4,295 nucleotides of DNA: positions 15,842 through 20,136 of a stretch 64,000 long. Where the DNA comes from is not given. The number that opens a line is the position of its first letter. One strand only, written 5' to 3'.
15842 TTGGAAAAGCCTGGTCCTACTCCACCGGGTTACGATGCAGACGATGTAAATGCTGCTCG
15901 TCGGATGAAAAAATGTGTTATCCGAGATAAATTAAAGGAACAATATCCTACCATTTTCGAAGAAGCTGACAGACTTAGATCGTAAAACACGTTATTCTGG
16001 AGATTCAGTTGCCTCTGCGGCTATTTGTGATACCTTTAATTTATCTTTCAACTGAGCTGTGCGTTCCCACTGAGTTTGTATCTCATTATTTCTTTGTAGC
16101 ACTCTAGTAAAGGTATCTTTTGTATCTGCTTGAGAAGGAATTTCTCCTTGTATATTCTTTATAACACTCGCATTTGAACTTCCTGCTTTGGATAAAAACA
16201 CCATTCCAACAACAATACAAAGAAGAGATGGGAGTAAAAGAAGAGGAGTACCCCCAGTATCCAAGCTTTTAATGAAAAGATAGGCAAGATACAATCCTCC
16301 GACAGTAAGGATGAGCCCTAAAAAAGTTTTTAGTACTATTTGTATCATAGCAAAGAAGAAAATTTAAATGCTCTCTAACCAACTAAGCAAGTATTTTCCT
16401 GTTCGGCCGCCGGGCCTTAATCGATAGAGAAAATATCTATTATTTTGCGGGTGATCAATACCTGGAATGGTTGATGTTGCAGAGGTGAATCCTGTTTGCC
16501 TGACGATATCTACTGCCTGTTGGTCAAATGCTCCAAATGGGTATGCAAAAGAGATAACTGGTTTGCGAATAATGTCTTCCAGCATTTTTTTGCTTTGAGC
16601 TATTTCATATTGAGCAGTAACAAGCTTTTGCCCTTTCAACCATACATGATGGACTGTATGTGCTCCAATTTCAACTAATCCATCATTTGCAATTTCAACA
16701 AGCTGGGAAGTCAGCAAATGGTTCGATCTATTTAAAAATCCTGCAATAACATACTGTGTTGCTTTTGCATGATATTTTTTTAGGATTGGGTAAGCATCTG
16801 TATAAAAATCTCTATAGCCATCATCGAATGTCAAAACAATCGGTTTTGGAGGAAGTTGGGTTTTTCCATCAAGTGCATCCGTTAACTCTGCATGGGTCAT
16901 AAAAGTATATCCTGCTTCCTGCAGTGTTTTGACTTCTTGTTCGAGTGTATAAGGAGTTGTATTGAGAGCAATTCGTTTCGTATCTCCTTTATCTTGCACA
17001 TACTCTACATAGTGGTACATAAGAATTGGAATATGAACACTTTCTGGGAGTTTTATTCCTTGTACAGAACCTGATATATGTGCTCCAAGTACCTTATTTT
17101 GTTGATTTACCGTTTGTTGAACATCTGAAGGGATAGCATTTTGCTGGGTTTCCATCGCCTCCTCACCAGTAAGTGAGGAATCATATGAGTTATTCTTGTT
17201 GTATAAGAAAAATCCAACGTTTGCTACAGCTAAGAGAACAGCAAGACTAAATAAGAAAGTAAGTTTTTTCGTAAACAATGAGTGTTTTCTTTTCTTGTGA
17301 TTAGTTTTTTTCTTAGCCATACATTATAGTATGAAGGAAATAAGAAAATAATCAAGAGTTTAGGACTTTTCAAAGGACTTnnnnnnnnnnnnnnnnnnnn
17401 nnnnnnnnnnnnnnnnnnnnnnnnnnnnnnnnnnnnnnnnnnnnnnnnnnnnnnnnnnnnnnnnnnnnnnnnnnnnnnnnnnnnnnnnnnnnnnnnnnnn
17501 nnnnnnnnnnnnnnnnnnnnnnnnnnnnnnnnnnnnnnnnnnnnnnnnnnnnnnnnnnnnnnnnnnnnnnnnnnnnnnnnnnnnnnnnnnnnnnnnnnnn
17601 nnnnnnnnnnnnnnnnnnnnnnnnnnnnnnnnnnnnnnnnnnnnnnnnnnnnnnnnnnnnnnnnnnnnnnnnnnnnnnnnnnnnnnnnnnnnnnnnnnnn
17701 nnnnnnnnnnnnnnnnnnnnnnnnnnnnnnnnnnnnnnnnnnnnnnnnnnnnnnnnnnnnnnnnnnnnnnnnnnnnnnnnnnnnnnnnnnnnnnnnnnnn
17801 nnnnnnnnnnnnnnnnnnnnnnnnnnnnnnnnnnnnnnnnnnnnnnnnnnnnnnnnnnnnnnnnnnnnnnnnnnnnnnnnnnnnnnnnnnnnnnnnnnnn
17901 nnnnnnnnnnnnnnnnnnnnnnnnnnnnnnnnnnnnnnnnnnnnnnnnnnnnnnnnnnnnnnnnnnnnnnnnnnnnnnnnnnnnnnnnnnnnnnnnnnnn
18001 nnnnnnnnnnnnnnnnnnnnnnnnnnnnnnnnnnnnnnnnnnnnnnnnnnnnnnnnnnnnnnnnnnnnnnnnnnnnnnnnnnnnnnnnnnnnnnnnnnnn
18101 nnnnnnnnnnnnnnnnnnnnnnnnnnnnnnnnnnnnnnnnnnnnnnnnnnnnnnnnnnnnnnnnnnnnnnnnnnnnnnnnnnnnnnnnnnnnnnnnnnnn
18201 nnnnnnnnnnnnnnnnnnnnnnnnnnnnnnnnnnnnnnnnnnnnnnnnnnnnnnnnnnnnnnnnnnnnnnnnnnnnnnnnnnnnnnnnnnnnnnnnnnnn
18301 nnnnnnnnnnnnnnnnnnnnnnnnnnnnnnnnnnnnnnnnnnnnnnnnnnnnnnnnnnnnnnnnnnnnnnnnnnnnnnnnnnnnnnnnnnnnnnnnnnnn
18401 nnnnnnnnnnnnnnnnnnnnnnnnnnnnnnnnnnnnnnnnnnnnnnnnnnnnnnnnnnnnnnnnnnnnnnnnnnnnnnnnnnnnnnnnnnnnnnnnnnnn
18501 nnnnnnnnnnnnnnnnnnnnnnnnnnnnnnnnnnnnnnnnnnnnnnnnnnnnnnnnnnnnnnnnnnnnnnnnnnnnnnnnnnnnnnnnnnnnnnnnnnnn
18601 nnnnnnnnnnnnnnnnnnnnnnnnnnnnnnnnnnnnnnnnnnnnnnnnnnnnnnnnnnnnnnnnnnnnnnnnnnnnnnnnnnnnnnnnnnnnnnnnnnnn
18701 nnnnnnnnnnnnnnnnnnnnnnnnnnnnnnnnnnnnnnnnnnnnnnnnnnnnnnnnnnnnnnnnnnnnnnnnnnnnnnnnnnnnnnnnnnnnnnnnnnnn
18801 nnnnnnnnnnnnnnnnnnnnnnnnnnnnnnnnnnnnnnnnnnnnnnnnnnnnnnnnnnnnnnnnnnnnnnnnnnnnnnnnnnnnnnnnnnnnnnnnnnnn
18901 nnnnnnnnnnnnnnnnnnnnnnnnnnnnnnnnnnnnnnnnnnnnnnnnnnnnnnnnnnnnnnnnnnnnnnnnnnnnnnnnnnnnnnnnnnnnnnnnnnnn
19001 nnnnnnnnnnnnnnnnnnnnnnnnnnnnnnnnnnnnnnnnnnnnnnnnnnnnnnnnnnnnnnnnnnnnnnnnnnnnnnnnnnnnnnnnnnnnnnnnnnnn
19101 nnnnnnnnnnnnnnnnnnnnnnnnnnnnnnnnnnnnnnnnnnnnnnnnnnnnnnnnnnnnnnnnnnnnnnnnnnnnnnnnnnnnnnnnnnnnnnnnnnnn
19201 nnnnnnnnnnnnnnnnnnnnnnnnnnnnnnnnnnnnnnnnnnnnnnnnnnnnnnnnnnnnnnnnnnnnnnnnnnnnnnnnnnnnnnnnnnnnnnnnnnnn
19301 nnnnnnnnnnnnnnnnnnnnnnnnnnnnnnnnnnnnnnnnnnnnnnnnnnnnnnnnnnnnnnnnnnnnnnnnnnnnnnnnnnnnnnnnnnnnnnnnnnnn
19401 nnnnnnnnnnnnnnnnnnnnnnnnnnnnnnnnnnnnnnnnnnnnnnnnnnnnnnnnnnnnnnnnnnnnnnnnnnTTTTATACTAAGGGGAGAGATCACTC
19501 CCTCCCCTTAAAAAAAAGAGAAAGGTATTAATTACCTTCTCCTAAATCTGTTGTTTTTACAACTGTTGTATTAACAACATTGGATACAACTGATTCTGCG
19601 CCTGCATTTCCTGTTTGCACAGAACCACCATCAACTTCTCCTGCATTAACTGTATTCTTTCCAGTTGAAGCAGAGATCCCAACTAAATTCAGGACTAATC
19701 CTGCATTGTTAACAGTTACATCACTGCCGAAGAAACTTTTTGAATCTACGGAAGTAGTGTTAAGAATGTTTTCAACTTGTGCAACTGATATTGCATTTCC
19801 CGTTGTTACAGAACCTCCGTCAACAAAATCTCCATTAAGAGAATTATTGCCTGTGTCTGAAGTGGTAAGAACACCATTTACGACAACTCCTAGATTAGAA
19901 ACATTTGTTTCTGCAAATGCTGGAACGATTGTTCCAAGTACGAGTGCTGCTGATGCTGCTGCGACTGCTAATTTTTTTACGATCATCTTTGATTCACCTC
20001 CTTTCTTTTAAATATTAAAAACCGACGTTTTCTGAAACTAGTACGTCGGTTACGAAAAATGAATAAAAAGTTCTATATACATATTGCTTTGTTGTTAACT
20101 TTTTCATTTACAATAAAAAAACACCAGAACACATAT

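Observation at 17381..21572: Cluster of three paralogous surface proteins built from a ~50-aa Asn/Thr/Gly repeat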

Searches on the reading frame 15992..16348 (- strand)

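Call 3: search_protein_families(library=pfam, proteins=[window:15992-16348:-], max_evalue=1)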
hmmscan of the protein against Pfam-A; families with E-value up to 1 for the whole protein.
window:15992-16348:- (118 aa): 3 families
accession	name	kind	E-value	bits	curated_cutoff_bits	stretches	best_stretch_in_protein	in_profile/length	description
PF03729.18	DUF308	-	0.089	13.5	25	1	5-52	23-72/73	Short repeat of unknown function (DUF308)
PF02203.21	TarH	-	0.091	13.1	25.2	1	37-91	15-69/177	Tar ligand binding domain homologue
PF13228.11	DUF4037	-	0.18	13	22.1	1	42-115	9-81/101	Domain of unknown function (DUF4037)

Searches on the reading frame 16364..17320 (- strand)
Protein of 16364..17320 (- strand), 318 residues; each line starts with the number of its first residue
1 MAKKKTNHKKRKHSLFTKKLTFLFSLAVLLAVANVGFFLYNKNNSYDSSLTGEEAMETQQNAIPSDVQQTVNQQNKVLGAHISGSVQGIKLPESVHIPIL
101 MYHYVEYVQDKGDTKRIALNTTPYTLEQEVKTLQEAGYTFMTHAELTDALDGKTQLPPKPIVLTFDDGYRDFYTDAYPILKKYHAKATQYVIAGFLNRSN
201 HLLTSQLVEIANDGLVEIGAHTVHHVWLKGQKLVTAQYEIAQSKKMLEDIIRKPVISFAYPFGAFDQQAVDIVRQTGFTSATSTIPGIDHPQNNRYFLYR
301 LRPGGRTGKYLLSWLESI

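Call 3: search_protein_families(library=pfam, proteins=[window:16364-17320:-], max_evalue=1)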
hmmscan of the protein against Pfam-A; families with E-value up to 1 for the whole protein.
window:16364-17320:- (318 aa): 3 families
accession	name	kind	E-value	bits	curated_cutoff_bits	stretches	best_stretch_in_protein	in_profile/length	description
PF01522.26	Polysacc_deac_1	-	1.6e-28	99.6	23.1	1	155-279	3-122/124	Polysaccharide deacetylase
PF05966.18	Chordopox_A33R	-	0.00039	20.2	22.5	1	3-73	30-100/186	Chordopoxvirus A33R protein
PF19852.4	DUF6327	-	0.039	15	24.1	1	153-198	38-80/83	Family of unknown function (DUF6327)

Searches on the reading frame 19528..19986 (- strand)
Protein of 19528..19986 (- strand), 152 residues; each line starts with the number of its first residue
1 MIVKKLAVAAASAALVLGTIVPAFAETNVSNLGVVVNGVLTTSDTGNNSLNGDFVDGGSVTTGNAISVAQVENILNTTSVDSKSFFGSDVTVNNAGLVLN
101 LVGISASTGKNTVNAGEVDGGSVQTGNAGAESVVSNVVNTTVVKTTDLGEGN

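Call 3: search_protein_families(library=pfam, proteins=[window:19528-19986:-], max_evalue=1)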
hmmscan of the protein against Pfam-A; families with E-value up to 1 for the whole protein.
window:19528-19986:- (152 aa): 1 family
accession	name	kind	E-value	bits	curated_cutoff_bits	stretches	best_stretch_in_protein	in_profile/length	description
PF04208.19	MtrA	-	0.86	9.7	25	1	100-141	25-67/173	Tetrahydromethanopterin S-methyltransferase, subunit A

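Call 4: search_protein_families(library=ncbifam, proteins=[window:19528-19986:-], max_evalue=1)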
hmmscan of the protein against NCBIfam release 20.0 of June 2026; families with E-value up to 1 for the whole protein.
window:19528-19986:- (152 aa): 0 families

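Call 5: find_homologous_proteins(query=window:19528-19986:-)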
Query window:19528-19986:- (152 aa): 14 proteins with E <= 0.001 among 366 candidates.
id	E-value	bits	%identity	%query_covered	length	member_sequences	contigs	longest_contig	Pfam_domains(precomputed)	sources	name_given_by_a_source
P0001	1.1e-79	283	100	100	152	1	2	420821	-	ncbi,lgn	-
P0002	2.9e-48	181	68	98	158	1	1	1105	-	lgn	-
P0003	2.8e-22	97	46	94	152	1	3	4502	-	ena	-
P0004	2.1e-17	81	41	86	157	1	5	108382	-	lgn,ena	-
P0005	3.1e-17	81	41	88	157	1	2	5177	-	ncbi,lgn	-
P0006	4.0e-16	77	39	86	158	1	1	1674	-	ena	-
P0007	1.4e-12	66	39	90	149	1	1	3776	-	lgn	-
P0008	1.8e-12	65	40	86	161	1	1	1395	-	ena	-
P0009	3.7e-8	51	41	94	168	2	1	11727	-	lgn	-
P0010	2.5e-7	49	40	84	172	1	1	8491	-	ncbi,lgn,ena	-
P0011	1.4e-6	46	40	84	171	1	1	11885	-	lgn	-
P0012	2.8e-6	45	36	91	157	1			-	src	-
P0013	1.1e-4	40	35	97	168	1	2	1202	-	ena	-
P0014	2.5e-4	39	38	94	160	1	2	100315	-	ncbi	-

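Call 10: search_protein_families(library=pfam, alignment_id=A1, max_evalue=1)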
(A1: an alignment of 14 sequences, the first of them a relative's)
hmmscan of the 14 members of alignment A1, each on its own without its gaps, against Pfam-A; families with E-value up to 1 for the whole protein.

A. member 1, P0001 (152 aa): 1 family
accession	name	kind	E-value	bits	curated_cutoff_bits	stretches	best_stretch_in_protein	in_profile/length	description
PF04208.19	MtrA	-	0.86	9.7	25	1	100-141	25-67/173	Tetrahydromethanopterin S-methyltransferase, subunit A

B. families by the number of members that match (of 14 scanned): 9 families
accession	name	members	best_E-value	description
PF07203.16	DUF1412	2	0.31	Protein of unknown function (DUF1412)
PF01917.21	Arch_flagellin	1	0.0045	Archaebacterial flagellin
PF02663.19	FmdE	1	0.041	FmdE, Molybdenum formylmethanofuran dehydrogenase operon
PF09196.16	DUF1953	1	0.046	Domain of unknown function (DUF1953)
PF12438.13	DUF3679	1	0.072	Protein of unknown function (DUF3679)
PF18664.7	CdiA_C_tRNase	1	0.073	CdiA C-terminal tRNase domain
PF03724.22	META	1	0.16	META domain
PF13190.11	PDGLE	1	0.41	PDGLE domain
PF04208.19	MtrA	1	0.86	Tetrahydromethanopterin S-methyltransferase, subunit A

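Call 11: find_encoding_contigs(protein=P0001, flank=3000, max_places=3)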
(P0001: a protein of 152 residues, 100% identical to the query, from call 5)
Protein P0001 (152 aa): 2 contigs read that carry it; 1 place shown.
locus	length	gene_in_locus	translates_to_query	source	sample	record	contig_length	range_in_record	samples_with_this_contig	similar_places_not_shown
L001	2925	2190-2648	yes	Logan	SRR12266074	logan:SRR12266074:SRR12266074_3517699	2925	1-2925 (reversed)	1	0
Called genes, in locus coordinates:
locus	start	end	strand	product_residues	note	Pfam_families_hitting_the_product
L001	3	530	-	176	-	?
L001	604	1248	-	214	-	-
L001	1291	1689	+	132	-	-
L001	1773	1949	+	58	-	PF10055:DUF2292 (weak)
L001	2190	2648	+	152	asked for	-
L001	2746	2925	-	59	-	?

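Call 12: predict_structure(alignment_id=A1)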
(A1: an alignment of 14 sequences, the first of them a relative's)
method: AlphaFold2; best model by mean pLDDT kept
length: 152 residues; sequences in the alignment: 14
mean_pLDDT: 50.0   pTM: 0.29
mean pLDDT of the five models: 50.0, 45.8, 45.8, 42.8, 35.3
residues with pLDDT >= 90: 0; 70-90: 0; 50-70: 70; < 50: 82
segments of 3 or more residues with pLDDT < 50: 1-31, 71-84, 86-94, 134-152
pLDDT, mean of each block of 10 residues (from residue 1): 42 47 40 51 57 60 58 44 45 47 56 60 58 46 42 40
secondary structure, 60 per line:
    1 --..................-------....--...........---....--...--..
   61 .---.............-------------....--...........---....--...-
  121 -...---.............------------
elements in order: H3-20 E28-31 E34-44 E48-51 E54-56 E59-61 E65-77 E91-94 E97-107 E111-114 E117-119 E122-124 E128-140

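Call 25: find_related_loci(query=A3, collection=genome_contigs, flank=8000)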
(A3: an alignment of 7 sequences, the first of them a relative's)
Query A3 (152 aa) in genome_contigs; peptide patterns used: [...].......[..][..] (x = any residue, [..] = any of these).
39 stretches matched a pattern; 6 encode a relative of the query (tblastn E <= 1e-3); 6 distinct loci.
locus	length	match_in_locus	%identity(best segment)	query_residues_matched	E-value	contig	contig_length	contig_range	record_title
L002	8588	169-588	44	2-132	7e-22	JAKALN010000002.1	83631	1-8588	MAG: bacterium isolate WY5.bin128 NODE_426_length_83631_cov_8.669716, whole genome shotgun sequence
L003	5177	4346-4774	41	1-133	1e-19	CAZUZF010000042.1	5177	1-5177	MAG TPA_asm: uncultured Gammaproteobacteria bacterium isolate binchicken_co38_1268 genome assembly, contig: NODE_33618_l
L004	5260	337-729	42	2-149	1e-14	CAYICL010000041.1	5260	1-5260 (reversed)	MAG TPA_asm: uncultured Pseudomonadales bacterium isolate ERP119705_co18_677 genome assembly, contig: NODE_21829_length_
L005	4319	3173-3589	37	2-144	8e-13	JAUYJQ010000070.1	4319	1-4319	MAG: Candidatus Beckwithbacteria bacterium isolate C24_metabat.bin.156 C24_k141_227925, whole genome shotgun sequence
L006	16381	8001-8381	37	1-111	4e-5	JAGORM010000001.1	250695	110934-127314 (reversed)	MAG: Candidatus Levyibacteriota bacterium isolate Gw_Eff_bin_269 Gw_Eff_31_length_250695_cov_12.342542, whole genome sho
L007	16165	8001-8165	31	29-86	7e-5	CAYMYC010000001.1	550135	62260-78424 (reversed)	MAG TPA_asm: uncultured Gammaproteobacteria bacterium isolate binchicken_co128_232 genome assembly, contig: NODE_4_lengt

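Call 40: search_protein_families(library=pfam, proteins=[L006:3443-4240:+, L006:4865-6001:+, L006:5988-7028:+, L006:7093-7509:+, L006:7944-8480:+, L006:10652-11674:-, L006:11661-14030:-, L002:3069-4070:+, L002:4179-4817:+, L002:4844-5965:+], max_evalue=0.01)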
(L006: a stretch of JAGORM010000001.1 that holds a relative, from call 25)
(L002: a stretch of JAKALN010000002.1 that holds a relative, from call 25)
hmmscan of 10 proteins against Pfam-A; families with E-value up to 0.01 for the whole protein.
L006:3443-4240:+ (265 aa): 1 family
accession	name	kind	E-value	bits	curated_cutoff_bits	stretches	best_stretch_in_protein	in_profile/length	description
PF12705.13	PDDEXK_1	-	4.1e-10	40.5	22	1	26-244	2-243/247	PD-(D/E)XK nuclease superfamily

L006:4865-6001:+ (378 aa): 1 family
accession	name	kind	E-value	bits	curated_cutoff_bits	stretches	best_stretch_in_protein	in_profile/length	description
PF01702.25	TGT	-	9.4e-128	426.7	26.3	1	14-377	2-343/357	Queuine tRNA-ribosyltransferase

L006:5988-7028:+ (346 aa): 1 family
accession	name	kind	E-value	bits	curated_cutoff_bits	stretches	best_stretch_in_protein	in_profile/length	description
PF02547.20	Queuosine_synth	-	5.5e-105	351.5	25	1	12-345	3-322/322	Queuosine biosynthesis protein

L006:7093-7509:+ (138 aa): 0 families

L006:7944-8480:+ (178 aa): 0 families

L006:10652-11674:- (340 aa): 3 families
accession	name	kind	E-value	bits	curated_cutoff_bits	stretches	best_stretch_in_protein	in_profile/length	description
PF02826.25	2-Hacid_dh_C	-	8.3e-57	191.9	25.1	1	114-309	1-178/178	D-isomer specific 2-hydroxyacid dehydrogenase, NAD binding domain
PF00389.36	2-Hacid_dh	-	1.4e-29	102.9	24.6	1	19-339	11-133/134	D-isomer specific 2-hydroxyacid dehydrogenase, catalytic domain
PF03446.21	NAD_binding_2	-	0.0043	17.5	21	1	151-261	2-116/161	NAD binding domain of 6-phosphogluconate dehydrogenase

L006:11661-14030:- (789 aa): 29 families (the best 25 are shown)
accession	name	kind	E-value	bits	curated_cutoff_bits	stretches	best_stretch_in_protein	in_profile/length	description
PF07724.20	AAA_2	-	5.5e-49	166.8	27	1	527-691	1-165/166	AAA domain (Cdc48 subfamily)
PF10431.15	ClpB_D2-small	-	2.4e-15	56.8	21.9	1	699-776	2-79/81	C-terminal, D2-small domain, of ClpB protein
PF00004.35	AAA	-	8.4e-15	55.8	21.2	2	533-655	2-115/131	ATPase family associated with various cellular activities (AAA)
PF07728.20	AAA_5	-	3.2e-14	53.6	22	1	532-651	2-125/139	AAA domain (dynein-related subfamily)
PF13191.12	AAA_16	-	6.3e-10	40.2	32.6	1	237-294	2-63/167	AAA ATPase domain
PF20720.3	nSTAND3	-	9.6e-08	32.3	27.2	1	242-283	5-44/155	Novel STAND NTPase 3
PF17871.7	AAA_lid_9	-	1.8e-07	31.5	22.8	1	397-469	3-75/104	AAA lid domain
PF00158.32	Sigma54_activat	-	1.6e-06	28.3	20.2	0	511-655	4-150/168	Sigma-54 interaction domain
PF12775.13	AAA_7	-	8.2e-06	25.9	25.8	0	531-578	35-82/181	P-loop containing dynein motor region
PF13401.12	AAA_22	-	9.5e-06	26.4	27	0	257-337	6-95/130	AAA domain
PF01695.23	IstB_IS21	-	1.3e-05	25.3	24.1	0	253-316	89-149/238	IstB-like ATP binding protein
PF05673.19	DUF815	-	2.3e-05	24.1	23.8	0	251-282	48-79/249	Protein of unknown function (DUF815)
PF00005.33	ABC_tran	-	0.00022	22.3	25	0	257-278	12-33/137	ABC transporter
PF13238.12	AAA_18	-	0.00025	21.9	29.4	0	535-630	4-91/128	AAA domain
PF13476.12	AAA_23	-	0.00026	22.1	27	0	532-705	22-155/201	AAA domain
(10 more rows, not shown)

L002:3069-4070:+ (333 aa): 1 family
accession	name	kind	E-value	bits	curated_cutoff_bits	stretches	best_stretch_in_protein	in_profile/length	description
PF00041.27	fn3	-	2.6e-09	37.6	25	1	114-192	5-80/84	Fibronectin type III domain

L002:4179-4817:+ (212 aa): 0 families

L002:4844-5965:+ (373 aa): 5 families
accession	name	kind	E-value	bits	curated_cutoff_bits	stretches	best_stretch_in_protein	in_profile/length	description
PF00534.26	Glycos_transf_1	-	2.1e-16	60.4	26.4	1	197-352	8-171/172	Glycosyl transferases group 1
PF13439.12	Glyco_transf_4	-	1.7e-14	54.6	28.5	1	31-196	1-169/170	Glycosyltransferase Family 4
PF13692.12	Glyco_trans_1_4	-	8.7e-12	45.9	27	1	207-338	4-141/142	Glycosyl transferases group 1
PF13579.12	Glyco_trans_4_4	-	3.8e-05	24.5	29.7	1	32-125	1-81/158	Glycosyl transferase 4-like domain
PF13524.12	Glyco_trans_1_2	-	0.00019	21.8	25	1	232-361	12-137/144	Glycosyl transferase-like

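Call 82: search_protein_families(library=phrogs, proteins=[window:19528-19986:-], max_evalue=0.1)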
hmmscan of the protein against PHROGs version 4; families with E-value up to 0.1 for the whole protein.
window:19528-19986:- (152 aa): 0 families
